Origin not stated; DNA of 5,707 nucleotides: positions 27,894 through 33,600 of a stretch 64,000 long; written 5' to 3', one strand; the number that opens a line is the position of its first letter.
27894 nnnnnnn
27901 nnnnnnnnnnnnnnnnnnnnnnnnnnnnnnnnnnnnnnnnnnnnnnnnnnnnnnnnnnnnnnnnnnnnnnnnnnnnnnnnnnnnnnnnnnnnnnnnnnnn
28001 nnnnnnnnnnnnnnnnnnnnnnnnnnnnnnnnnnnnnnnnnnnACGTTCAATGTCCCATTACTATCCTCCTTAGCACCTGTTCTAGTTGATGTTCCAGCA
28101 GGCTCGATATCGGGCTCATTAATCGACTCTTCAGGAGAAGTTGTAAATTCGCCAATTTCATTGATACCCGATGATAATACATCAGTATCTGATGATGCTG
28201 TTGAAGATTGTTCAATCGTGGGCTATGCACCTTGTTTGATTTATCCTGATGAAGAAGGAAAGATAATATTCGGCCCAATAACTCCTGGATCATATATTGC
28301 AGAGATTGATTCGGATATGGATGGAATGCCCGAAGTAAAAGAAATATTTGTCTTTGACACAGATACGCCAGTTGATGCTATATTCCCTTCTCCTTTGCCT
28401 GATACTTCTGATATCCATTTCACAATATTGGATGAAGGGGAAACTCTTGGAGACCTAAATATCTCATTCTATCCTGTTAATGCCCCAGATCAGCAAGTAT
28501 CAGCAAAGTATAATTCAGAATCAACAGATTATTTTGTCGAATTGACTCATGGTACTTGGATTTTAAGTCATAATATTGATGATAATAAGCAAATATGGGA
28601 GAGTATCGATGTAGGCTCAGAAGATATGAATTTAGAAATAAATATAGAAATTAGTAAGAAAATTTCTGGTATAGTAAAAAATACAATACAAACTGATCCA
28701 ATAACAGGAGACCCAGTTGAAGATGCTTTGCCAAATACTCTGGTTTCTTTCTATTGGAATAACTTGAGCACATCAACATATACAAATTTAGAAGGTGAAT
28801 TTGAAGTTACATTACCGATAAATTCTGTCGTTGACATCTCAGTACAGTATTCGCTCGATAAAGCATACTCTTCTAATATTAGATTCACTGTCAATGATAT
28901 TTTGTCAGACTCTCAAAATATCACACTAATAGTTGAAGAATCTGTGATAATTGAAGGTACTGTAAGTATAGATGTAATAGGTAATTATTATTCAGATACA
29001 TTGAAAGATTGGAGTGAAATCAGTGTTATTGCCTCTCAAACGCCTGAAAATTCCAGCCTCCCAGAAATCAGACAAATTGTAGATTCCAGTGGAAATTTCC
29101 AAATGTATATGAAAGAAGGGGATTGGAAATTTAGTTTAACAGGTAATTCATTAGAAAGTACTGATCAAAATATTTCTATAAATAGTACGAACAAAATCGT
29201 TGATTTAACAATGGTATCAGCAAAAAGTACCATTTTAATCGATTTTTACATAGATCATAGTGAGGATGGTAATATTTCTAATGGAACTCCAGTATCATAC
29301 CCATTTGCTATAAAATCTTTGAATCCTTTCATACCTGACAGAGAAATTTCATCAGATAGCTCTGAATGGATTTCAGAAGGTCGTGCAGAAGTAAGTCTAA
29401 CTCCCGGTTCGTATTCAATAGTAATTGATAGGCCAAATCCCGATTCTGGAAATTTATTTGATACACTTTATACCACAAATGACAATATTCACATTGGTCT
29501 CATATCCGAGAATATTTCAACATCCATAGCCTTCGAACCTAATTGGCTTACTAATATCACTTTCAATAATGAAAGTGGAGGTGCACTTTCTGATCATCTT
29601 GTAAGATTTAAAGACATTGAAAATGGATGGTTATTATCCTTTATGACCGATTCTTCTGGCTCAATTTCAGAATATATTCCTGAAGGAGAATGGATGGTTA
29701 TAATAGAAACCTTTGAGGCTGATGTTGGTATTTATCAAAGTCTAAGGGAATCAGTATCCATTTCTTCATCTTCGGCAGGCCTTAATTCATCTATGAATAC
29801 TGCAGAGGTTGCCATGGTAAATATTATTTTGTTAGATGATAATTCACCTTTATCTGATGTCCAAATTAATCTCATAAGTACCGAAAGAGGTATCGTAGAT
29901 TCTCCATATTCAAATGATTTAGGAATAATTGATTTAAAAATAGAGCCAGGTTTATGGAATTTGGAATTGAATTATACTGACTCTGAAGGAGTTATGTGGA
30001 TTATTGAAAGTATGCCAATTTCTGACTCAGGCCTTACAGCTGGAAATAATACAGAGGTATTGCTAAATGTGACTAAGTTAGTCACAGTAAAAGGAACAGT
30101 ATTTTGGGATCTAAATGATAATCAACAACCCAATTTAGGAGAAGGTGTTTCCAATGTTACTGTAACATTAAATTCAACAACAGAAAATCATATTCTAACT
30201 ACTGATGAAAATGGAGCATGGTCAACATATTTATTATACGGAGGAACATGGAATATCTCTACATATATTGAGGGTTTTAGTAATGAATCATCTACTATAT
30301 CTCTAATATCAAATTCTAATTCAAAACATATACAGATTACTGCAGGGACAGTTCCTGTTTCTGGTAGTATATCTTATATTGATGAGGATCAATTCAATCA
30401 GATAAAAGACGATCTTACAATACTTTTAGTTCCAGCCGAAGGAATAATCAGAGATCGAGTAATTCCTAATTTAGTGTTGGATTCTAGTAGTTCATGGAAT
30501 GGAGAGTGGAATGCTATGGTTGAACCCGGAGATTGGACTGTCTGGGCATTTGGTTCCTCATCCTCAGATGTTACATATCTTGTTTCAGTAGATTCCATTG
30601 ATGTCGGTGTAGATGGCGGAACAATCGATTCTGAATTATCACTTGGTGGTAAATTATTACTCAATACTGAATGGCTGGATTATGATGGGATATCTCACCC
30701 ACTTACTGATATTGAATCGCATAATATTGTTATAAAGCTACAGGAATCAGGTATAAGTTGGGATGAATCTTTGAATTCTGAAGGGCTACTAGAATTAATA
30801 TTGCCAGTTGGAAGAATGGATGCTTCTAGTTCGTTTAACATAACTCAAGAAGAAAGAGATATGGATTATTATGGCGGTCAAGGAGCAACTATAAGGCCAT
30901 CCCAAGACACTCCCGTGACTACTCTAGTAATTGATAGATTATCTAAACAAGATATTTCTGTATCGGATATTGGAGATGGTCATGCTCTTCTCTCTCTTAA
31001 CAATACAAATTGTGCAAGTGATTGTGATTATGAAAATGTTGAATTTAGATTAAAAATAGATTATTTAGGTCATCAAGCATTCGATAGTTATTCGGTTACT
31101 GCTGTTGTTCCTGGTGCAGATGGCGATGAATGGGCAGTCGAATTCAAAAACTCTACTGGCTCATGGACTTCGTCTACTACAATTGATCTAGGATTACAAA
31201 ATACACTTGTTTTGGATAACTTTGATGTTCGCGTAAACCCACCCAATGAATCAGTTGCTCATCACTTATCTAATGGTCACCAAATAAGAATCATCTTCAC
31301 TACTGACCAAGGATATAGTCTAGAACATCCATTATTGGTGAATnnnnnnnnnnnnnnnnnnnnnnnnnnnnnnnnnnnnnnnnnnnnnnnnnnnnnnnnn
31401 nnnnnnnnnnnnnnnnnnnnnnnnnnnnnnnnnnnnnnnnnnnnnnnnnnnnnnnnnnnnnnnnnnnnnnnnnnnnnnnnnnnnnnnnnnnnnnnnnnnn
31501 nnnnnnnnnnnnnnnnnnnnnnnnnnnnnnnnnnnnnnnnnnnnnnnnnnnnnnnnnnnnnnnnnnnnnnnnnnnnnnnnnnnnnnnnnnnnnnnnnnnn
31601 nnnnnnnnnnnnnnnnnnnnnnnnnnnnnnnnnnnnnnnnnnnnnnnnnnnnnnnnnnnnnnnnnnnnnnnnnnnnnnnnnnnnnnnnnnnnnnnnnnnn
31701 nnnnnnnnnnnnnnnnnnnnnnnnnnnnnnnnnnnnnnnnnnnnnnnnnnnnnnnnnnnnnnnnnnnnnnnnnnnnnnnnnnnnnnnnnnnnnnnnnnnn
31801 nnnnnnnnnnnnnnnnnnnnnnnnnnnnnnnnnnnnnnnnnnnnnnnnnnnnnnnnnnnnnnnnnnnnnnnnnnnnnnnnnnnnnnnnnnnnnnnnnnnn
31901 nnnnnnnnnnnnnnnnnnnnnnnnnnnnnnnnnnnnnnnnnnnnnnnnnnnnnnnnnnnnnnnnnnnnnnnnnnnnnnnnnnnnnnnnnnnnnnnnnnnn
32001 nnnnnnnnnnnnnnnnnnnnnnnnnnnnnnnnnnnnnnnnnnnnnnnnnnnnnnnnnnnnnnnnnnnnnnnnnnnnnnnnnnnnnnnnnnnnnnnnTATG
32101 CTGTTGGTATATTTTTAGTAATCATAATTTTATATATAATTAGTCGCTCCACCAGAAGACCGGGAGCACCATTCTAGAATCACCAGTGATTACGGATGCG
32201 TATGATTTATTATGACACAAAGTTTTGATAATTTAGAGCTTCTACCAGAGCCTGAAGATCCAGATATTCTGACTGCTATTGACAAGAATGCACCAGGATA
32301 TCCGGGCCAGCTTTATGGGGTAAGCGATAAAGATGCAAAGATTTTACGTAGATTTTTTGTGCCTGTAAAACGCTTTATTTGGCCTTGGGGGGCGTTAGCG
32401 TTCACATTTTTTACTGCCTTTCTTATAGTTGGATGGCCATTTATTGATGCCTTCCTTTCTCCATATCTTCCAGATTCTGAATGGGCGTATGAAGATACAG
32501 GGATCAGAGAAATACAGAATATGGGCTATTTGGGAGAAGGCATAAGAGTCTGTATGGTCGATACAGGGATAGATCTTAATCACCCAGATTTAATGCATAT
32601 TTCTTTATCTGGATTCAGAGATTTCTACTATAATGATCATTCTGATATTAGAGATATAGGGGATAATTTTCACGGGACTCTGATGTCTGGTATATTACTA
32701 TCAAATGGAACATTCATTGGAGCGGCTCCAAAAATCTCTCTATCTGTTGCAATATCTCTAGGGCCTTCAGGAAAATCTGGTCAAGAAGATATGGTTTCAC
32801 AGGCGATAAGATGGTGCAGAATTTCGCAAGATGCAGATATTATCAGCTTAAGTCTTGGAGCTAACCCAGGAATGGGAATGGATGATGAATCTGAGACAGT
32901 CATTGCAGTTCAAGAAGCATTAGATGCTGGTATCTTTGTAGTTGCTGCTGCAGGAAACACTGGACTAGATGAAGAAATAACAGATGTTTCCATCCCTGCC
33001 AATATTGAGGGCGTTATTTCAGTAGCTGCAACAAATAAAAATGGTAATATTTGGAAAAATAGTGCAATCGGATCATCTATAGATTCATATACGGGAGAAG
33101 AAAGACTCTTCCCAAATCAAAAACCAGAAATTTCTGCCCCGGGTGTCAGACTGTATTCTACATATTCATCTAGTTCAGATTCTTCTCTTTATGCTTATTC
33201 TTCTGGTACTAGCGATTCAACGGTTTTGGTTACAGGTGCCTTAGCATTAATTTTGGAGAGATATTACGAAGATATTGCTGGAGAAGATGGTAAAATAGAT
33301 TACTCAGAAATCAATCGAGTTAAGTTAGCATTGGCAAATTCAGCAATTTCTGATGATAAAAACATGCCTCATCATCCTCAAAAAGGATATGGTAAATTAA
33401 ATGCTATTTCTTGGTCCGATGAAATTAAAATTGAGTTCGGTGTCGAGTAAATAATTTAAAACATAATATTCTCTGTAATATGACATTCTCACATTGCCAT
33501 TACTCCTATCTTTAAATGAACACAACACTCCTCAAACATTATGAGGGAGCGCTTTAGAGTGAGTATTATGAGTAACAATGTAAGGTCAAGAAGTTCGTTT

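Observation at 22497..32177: AglB/STT3 oligosaccharyltransferase core embedded in a 3226-aa, doubly anchored, adhesin-like giant protein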

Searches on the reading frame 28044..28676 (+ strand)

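Call 54: search_protein_families(library=pfam, proteins=[window:28044-28676:+], max_evalue=1)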
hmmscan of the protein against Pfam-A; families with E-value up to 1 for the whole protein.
window:28044-28676:+ (211 aa): 1 family
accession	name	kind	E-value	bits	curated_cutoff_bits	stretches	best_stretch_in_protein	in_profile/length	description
PF05133.19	SPP1_portal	-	0.016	14.6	25.5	1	46-93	87-134/416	Phage portal protein, SPP1 Gp6-like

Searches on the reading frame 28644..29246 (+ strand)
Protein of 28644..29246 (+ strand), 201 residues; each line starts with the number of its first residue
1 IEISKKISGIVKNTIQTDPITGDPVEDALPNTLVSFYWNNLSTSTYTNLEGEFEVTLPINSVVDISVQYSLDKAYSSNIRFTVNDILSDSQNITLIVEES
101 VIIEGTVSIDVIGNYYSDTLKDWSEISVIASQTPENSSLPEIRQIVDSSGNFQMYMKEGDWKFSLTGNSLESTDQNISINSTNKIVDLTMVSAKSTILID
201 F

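Call 54: search_protein_families(library=pfam, proteins=[window:28644-29246:+], max_evalue=1)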
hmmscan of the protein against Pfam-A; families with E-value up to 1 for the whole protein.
window:28644-29246:+ (201 aa): 3 families
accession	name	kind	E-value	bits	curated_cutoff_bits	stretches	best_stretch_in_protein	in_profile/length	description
PF13715.12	CarbopepD_reg_2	-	9.2e-05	22.8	32.2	1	34-73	17-56/88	CarboxypepD_reg-like domain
PF13620.12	CarboxypepD_reg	-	0.00092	19.9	32.3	1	23-94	12-80/82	Carboxypeptidase regulatory-like domain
PF07548.16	ChlamPMP_M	-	0.035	14.6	25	1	68-175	72-160/174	Chlamydia polymorphic membrane protein middle domain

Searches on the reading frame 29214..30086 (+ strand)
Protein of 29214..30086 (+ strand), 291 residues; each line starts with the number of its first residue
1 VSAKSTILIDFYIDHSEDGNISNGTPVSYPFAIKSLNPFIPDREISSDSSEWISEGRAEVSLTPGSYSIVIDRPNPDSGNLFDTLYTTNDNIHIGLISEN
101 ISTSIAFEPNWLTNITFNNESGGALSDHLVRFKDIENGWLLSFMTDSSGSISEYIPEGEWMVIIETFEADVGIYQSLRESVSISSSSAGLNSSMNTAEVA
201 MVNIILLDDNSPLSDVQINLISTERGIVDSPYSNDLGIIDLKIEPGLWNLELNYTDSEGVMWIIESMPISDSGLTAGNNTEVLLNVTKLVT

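Call 54: search_protein_families(library=pfam, proteins=[window:29214-30086:+], max_evalue=1)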
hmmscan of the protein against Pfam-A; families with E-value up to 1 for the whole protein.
window:29214-30086:+ (291 aa): 2 families
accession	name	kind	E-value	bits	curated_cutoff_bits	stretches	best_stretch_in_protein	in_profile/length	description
PF06427.17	UDP-g_GGTase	-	0.0003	21.3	26.2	1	210-267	10-67/108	UDP-glucose:Glycoprotein Glucosyltransferase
PF11974.14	bMG3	-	0.068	13.6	34.9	0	199-240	14-55/103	Bacterial alpha-2-macroglobulin MG3 domain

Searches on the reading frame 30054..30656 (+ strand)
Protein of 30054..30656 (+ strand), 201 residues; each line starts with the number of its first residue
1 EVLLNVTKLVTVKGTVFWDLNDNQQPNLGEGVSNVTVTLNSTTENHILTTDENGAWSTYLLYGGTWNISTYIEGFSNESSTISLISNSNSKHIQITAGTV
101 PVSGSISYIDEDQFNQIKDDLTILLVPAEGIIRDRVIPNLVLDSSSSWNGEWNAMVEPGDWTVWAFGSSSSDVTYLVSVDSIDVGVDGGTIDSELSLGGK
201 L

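Call 54: search_protein_families(library=pfam, proteins=[window:30054-30656:+], max_evalue=1)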
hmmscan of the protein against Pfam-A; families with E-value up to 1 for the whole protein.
window:30054-30656:+ (201 aa): 4 families
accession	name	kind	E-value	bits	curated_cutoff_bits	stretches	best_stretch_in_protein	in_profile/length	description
PF13620.12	CarboxypepD_reg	-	0.00024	21.8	32.3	1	29-90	11-75/82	Carboxypeptidase regulatory-like domain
PF17210.9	SdrD_B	-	0.00042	20.9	29.7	1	15-70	6-64/112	SdrD B-like domain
PF13715.12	CarbopepD_reg_2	-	0.016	15.6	32.2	1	29-95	11-74/88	CarboxypepD_reg-like domain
PF15416.12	DUF4623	-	0.024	13.6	28.9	1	42-106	284-343/450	Domain of unknown function (DUF4623)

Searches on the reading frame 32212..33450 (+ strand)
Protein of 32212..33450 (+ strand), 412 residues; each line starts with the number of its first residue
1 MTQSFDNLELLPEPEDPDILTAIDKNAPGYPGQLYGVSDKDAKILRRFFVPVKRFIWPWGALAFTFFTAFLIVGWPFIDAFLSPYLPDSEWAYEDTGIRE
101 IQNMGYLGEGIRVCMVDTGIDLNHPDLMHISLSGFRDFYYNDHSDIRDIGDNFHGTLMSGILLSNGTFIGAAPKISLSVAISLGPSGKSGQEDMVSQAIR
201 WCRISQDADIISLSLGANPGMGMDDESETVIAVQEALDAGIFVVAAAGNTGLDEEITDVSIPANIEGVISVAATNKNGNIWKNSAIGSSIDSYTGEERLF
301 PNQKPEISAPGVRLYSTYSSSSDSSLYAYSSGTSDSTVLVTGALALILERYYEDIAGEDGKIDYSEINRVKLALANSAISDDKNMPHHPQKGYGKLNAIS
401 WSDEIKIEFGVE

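Call 12: search_protein_families(library=pfam, proteins=[window:32212-33450:+], max_evalue=0.001)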
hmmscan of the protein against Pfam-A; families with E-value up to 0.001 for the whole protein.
window:32212-33450:+ (412 aa): 1 family
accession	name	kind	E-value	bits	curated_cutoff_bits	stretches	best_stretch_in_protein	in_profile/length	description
PF00082.27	Peptidase_S8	-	1.3e-36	126.8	21.8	1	108-393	1-285/288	Subtilase family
